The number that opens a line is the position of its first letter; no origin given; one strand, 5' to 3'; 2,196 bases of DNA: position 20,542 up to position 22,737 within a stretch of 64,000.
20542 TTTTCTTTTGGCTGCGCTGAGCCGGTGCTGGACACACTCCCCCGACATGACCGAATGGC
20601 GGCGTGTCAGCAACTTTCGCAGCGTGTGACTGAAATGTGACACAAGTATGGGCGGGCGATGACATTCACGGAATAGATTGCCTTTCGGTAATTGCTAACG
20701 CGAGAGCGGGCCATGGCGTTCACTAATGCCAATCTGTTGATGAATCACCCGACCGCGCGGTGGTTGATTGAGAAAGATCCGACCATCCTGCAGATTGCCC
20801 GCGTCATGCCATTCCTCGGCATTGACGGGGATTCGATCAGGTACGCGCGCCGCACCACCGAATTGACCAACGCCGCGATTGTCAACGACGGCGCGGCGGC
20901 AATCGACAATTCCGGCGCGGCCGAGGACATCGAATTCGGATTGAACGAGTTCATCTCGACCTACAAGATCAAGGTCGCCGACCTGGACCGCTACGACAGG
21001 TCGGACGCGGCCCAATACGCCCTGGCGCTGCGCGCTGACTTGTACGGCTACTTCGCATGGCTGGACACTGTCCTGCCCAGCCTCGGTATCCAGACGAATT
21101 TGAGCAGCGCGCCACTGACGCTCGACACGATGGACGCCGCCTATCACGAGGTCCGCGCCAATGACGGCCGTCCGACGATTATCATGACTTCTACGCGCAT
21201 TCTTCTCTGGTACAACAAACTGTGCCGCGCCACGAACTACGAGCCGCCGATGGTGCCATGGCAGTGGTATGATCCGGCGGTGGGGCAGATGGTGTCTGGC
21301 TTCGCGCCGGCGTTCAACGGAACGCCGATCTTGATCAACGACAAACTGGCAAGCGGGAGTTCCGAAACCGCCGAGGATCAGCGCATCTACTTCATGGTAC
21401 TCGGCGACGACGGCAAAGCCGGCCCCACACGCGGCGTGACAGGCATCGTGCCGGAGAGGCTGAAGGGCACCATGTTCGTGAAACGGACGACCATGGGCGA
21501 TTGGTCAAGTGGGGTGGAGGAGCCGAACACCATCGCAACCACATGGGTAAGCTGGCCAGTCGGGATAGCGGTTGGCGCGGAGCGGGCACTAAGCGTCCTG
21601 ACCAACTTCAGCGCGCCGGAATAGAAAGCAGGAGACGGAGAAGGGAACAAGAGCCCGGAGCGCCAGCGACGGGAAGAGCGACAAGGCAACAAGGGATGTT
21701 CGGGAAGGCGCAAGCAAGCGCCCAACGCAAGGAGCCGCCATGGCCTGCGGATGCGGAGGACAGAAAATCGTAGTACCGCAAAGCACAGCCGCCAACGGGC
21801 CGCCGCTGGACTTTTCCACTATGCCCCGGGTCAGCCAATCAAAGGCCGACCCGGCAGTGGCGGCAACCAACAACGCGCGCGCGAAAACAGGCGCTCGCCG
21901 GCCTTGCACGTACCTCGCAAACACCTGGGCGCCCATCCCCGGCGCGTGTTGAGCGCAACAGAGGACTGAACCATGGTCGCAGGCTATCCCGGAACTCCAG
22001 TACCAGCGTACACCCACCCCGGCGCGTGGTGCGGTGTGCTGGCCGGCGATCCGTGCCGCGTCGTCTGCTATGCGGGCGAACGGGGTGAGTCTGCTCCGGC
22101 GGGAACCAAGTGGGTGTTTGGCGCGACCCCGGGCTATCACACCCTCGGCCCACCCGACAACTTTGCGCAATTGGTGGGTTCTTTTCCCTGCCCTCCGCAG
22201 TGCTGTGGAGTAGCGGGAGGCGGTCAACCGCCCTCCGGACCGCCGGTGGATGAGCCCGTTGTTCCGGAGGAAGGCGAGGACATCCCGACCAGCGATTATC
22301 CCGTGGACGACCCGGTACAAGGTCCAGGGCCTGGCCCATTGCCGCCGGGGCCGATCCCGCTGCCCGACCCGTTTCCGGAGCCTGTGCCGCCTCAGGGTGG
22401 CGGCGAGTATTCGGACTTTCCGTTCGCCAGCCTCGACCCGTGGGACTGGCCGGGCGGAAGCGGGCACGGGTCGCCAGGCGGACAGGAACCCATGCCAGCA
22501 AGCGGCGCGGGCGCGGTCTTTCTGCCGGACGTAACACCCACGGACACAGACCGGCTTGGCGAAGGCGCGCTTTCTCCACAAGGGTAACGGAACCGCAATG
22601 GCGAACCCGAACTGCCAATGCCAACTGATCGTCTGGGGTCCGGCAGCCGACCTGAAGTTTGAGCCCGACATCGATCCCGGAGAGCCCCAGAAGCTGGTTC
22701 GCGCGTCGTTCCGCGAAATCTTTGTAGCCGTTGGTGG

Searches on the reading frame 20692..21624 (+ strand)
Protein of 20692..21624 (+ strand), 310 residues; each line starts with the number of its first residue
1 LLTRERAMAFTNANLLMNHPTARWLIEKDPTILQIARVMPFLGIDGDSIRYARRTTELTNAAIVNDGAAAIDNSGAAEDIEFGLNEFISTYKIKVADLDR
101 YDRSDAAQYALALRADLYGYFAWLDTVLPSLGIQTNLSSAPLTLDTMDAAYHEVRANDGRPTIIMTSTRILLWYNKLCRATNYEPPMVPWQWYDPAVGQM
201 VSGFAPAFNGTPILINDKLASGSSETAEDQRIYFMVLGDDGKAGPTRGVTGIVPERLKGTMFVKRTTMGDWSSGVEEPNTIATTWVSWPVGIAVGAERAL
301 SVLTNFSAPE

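Call 3: search_protein_families(library=pfam, proteins=[window:20692-21624:+], max_evalue=1)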
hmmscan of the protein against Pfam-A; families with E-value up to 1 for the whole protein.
window:20692-21624:+ (310 aa): 0 families

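Call 4: search_protein_families(library=phrogs, proteins=[window:20692-21624:+], max_evalue=1)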
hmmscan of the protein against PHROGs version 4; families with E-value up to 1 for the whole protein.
window:20692-21624:+ (310 aa): 2 families
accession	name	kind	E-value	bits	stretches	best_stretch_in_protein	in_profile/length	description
phrog_212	-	head and packaging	4.1e-08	34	1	136-306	154-293/301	major head protein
phrog_31318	-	unknown function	0.19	12.4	1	206-268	56-114/147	-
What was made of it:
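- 20692..21624 (+): Capsid-like (HK97-type major-head-like) gene. The true start is probably the ATG at 20713. phrog_212 'major head protein', E 4e-8 (call 4).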

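Call 6: search_protein_families(library=ncbifam, proteins=[window:20692-21624:+], max_evalue=1)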
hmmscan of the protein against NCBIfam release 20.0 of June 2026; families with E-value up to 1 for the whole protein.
window:20692-21624:+ (310 aa): 0 families

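Call 7: search_protein_families(library=padloc, proteins=[window:20692-21624:+], max_evalue=1)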
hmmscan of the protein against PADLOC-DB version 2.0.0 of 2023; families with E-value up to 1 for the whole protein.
window:20692-21624:+ (310 aa): 0 families

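Call 66: search_dna_similar(query=window:20692-21621:+, collection=phages, mode=protein, max_evalue=0.001, max_rows=15)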
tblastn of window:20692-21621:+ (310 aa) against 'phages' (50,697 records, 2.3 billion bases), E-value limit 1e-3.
Records with a match: 4; places in all: 4; records where one place covers at least 80% of the query: 2.
Best place of each record, by identity: <60% 4.
By first word of the organism name: Pseudomonas 2; Xanthomonas 2.
By host as written in the record: Pseudomonas aeruginosa 2; Xanthomonas arboricola pv. juglandis IVIA 1317-1a 2.
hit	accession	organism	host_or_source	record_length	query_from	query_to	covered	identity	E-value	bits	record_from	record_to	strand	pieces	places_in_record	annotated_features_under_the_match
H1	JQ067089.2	Pseudomonas phage PaMx28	Pseudomonas aeruginosa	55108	25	303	90%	22.9%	9e-4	47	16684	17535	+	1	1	major head protein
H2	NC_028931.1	Pseudomonas phage PaMx28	Pseudomonas aeruginosa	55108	25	303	90%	22.9%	9e-4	47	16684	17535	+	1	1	major head protein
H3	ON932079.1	Xanthomonas phage vB_Xar_IVIA-DoCa5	Xanthomonas arboricola pv. juglandis ...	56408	117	303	60%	30.3%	1e-5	53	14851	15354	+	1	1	major head protein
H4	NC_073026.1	Xanthomonas phage vB_Xar_IVIA-DoCa5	Xanthomonas arboricola pv. juglandis ...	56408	117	303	60%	30.3%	1e-5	53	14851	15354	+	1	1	major head protein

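Call 68: search_solved_structures(query=window:20692-21621:+, max_evalue=10)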
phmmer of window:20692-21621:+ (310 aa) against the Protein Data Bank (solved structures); distinct sequences matched with E-value up to 10: 3.
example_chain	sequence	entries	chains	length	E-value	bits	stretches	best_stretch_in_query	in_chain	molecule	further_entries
4uri_A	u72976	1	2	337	0.34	13.2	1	78-123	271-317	CHITINASE-RELATED AGGLUTININ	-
4wsb_B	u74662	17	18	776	0.63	12.3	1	65-155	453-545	RNA-directed RNA polymerase catalytic subunit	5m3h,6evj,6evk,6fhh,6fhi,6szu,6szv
5hn3_A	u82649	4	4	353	1.5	11.1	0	92-141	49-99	Homoisocitrate dehydrogenase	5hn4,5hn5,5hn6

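Call 70: list_cluster_members(proteins=[P0001, P0002, P0003, P0004, P0055, P0005, window:20692-21624:+, window:18223-20451:+])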
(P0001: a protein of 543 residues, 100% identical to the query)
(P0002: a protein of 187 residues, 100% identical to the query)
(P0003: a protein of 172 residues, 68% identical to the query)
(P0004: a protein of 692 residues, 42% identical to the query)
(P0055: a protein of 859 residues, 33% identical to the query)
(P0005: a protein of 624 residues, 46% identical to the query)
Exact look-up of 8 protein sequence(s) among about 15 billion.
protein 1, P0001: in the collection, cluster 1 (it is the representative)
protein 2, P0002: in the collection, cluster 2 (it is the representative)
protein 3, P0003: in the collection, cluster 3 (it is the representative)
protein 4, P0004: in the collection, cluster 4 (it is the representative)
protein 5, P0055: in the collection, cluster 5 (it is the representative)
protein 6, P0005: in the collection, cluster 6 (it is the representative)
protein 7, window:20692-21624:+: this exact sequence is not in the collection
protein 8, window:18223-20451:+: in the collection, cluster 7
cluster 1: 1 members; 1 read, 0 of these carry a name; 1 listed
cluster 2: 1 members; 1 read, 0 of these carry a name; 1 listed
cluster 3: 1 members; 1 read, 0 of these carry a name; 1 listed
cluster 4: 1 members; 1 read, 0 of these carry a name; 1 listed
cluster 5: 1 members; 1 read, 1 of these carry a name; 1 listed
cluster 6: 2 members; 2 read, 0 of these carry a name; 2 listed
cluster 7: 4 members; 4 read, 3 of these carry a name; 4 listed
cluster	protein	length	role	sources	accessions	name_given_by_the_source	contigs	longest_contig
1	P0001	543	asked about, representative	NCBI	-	-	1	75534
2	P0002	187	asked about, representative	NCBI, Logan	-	-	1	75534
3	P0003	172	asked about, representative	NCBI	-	-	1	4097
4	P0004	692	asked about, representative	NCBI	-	-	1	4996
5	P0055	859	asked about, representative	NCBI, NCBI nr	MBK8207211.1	MAG: hypothetical protein IPK87_10570 [Planctomycetes bacterium] | hypothetical protein [Planctomycetota bacterium]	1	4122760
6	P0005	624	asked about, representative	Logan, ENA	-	-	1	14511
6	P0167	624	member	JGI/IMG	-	-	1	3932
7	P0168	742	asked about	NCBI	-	-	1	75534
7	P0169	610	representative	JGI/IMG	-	polyribonucleotide nucleotidyltransferase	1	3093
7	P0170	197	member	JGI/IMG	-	polyribonucleotide nucleotidyltransferase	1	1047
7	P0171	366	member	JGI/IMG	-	polyribonucleotide nucleotidyltransferase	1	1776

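Call 72: find_related_loci(query=A8, collection=metagenome_contigs, flank=10000)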
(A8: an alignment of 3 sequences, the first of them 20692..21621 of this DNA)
Query A8 (310 aa) in metagenome_contigs; peptide patterns used: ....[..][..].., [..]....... (x = any residue, [..] = any of these).
86 stretches matched a pattern; 15 encode a relative of the query (tblastn E <= 1e-3); 15 distinct loci.
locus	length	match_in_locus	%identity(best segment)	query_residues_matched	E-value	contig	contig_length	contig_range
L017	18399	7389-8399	48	3-307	1e-90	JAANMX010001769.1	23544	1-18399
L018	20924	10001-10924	36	10-306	4e-57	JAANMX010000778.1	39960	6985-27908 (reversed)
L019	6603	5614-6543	36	8-307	2e-53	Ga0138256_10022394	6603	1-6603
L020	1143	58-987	36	8-307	2e-56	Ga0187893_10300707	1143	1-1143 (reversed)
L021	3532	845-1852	35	2-307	3e-47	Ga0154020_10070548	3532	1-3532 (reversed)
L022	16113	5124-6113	35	8-307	1e-45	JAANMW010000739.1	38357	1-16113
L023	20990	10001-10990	35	8-307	1e-45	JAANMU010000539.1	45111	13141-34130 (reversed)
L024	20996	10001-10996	35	6-307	7e-44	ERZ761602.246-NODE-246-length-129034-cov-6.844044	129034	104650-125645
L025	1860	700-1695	34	6-307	2e-44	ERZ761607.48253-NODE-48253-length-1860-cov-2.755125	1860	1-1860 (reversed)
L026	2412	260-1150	30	14-307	5e-26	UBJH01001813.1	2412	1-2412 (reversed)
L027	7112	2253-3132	32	22-305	5e-32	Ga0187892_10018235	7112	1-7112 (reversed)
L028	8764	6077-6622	35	119-307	1e-22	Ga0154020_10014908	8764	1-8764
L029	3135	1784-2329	35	119-307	2e-22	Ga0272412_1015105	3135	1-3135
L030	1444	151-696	35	119-307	1e-22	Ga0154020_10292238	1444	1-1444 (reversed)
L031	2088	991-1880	39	22-305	5e-19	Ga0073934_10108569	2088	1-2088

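Call 73: find_related_loci(query=A8, collection=viral_contigs, flank=10000)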
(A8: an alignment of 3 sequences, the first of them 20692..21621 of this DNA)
Query A8 (310 aa) in viral_contigs; peptide patterns used: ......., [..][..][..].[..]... (x = any residue, [..] = any of these).
16 stretches matched a pattern, but none encodes a relative of the query by tblastn (E <= 1e-3).
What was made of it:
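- Tried and rejected: The capsid-like protein has no relative in IMG/VR (call 73).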

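Call 78: search_protein_families(library=phrogs, proteins=[L017:3048-5645:+, L017:5652-6263:+, L017:6513-6941:+, L017:6938-7339:+, L017:8515-9528:+, L017:9547-10128:+, L017:10815-12638:+, L017:12813-13886:+, L017:14040-15335:+, L017:15340-17151:+], max_evalue=0.01)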
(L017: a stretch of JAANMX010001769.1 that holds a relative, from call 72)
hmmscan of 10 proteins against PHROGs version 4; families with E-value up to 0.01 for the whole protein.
L017:3048-5645:+ (865 aa): 0 families

L017:5652-6263:+ (203 aa): 0 families

L017:6513-6941:+ (142 aa): 0 families

L017:6938-7339:+ (133 aa): 0 families

L017:8515-9528:+ (337 aa): 0 families

L017:9547-10128:+ (193 aa): 0 families

L017:10815-12638:+ (607 aa): 0 families

L017:12813-13886:+ (357 aa): 0 families

L017:14040-15335:+ (431 aa): 0 families

L017:15340-17151:+ (603 aa): 0 families

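Call 82: search_solved_structures(query=A9, max_evalue=10)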
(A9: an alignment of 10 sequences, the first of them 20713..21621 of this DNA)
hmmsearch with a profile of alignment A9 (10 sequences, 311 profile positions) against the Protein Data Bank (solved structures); distinct sequences matched with E-value up to 10: 3.
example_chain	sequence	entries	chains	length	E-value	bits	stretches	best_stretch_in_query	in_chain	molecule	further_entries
6dr3_A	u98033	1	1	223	0.28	13.4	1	82-198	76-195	Penicillin-binding protein activator LpoA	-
2mhk_A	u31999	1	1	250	0.37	13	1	82-198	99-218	Penicillin-binding protein activator LpoA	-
1rjh_A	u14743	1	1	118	1.2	11.3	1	116-186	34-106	Tetranectin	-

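Call 83: search_protein_families(library=pfam, alignment_id=A9, max_evalue=1)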
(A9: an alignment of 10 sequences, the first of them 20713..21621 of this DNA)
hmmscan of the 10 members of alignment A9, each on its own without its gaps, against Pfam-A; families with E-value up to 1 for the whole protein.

A. member 1, window:20713-21621:+ (303 aa): 0 families

B. families by the number of members that match (of 10 scanned): 3 families
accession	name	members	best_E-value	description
PF18650.6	IMPa_N_2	3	0.032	Immunomodulating metalloprotease N-terminal domain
PF17236.8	SU10_MCP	1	0.091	SU10 major capsid protein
PF03074.21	GCS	1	0.29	Glutamate-cysteine ligase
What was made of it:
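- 20692..21624 (+): No Pfam or PDB sequence hit (calls 3, 68, 82, 83).
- Closest known: Encapsulin nanocompartments. Different: No match to encapsulin Pfam models or to solved encapsulins by sequence (calls 3, 68, 82, 83).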

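Call 96: search_protein_families(library=pfam, proteins=[L017:8515-9528:+, L017:9547-10128:+, L018:11092-12615:+, L018:12609-14249:+, L021:1935-3011:+, L022:6170-7225:+, L022:7230-7901:+, L024:11037-12377:+, L024:12381-14087:+, L027:3158-4279:+], max_evalue=0.1)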
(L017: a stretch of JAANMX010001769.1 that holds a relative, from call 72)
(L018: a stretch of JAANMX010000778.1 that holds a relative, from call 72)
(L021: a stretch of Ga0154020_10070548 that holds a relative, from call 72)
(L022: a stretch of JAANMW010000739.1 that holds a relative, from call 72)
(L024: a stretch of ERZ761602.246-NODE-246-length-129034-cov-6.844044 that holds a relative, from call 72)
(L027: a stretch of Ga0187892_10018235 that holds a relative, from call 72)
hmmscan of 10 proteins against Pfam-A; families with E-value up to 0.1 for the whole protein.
L017:8515-9528:+ (337 aa): 0 families

L017:9547-10128:+ (193 aa): 1 family
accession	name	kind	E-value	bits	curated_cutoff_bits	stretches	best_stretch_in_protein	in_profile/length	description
PF09476.15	Pilus_CpaD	-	0.04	14.1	31.1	0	22-64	3-45/200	Pilus biogenesis CpaD protein (pilus_cpaD)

L018:11092-12615:+ (507 aa): 0 families

L018:12609-14249:+ (546 aa): 2 families
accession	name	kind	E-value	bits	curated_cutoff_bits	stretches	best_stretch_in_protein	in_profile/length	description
PF23598.1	LRR_14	-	2.1e-10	40.3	40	2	226-444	37-249/353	Leucine-rich repeat region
PF25019.1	LRR_R13L1-DRL21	-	3.1e-05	24.3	27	0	377-444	62-127/127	R13L1/DRL21 LRRs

L021:1935-3011:+ (358 aa): 0 families

L022:6170-7225:+ (351 aa): 0 families

L022:7230-7901:+ (223 aa): 0 families

L024:11037-12377:+ (446 aa): 0 families

L024:12381-14087:+ (568 aa): 0 families

L027:3158-4279:+ (373 aa): 0 families
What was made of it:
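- Tried and rejected: Variable genes downstream of the capsid homologues gave no Pfam toxin domain (call 96).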

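Call 99: search_protein_families(library=phrogs, proteins=[L017:7407-8426:+, L024:10001-10996:+, L018:10001-10924:+], max_evalue=0.01)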
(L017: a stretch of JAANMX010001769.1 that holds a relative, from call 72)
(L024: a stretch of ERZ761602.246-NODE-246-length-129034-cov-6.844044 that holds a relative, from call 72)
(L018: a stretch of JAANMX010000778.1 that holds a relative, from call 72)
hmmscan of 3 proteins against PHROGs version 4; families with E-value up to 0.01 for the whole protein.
L017:7407-8426:+ (339 aa): 1 family
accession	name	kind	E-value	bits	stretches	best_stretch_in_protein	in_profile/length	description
phrog_212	-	head and packaging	2.1e-07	31.7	1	131-249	141-242/301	major head protein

L024:10001-10996:+ (332 aa): 1 family
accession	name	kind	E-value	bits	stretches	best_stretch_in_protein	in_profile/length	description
phrog_212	-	head and packaging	0.00019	21.9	1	128-252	130-240/301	major head protein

L018:10001-10924:+ (308 aa): 0 families
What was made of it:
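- On Encapsulin: The only matches are to phage major head proteins (calls 4, 66, 99).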

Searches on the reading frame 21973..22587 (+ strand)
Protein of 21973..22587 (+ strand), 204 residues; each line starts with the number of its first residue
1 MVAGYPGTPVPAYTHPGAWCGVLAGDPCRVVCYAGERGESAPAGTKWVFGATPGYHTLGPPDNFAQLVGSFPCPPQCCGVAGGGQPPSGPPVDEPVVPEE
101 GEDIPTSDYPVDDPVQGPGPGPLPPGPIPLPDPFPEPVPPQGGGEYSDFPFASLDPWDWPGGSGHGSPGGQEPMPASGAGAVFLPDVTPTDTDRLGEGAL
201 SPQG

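Call 3: search_protein_families(library=pfam, proteins=[window:21973-22587:+], max_evalue=1)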
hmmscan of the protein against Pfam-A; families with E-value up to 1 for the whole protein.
window:21973-22587:+ (204 aa): 0 families

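Call 4: search_protein_families(library=phrogs, proteins=[window:21973-22587:+], max_evalue=1)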
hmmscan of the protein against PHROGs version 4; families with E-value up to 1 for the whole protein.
window:21973-22587:+ (204 aa): 0 families

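Call 6: search_protein_families(library=ncbifam, proteins=[window:21973-22587:+], max_evalue=1)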
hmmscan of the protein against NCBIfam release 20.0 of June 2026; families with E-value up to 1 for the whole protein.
window:21973-22587:+ (204 aa): 0 families

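Call 7: search_protein_families(library=padloc, proteins=[window:21973-22587:+], max_evalue=1)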
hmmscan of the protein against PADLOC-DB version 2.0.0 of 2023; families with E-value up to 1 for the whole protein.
window:21973-22587:+ (204 aa): 0 families
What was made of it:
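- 21973..22587 (+): Pro-rich acidic protein P204. Its 3' end overlaps the toxin start by 32 nt. No family hits (calls 3, 4, 6, 7).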
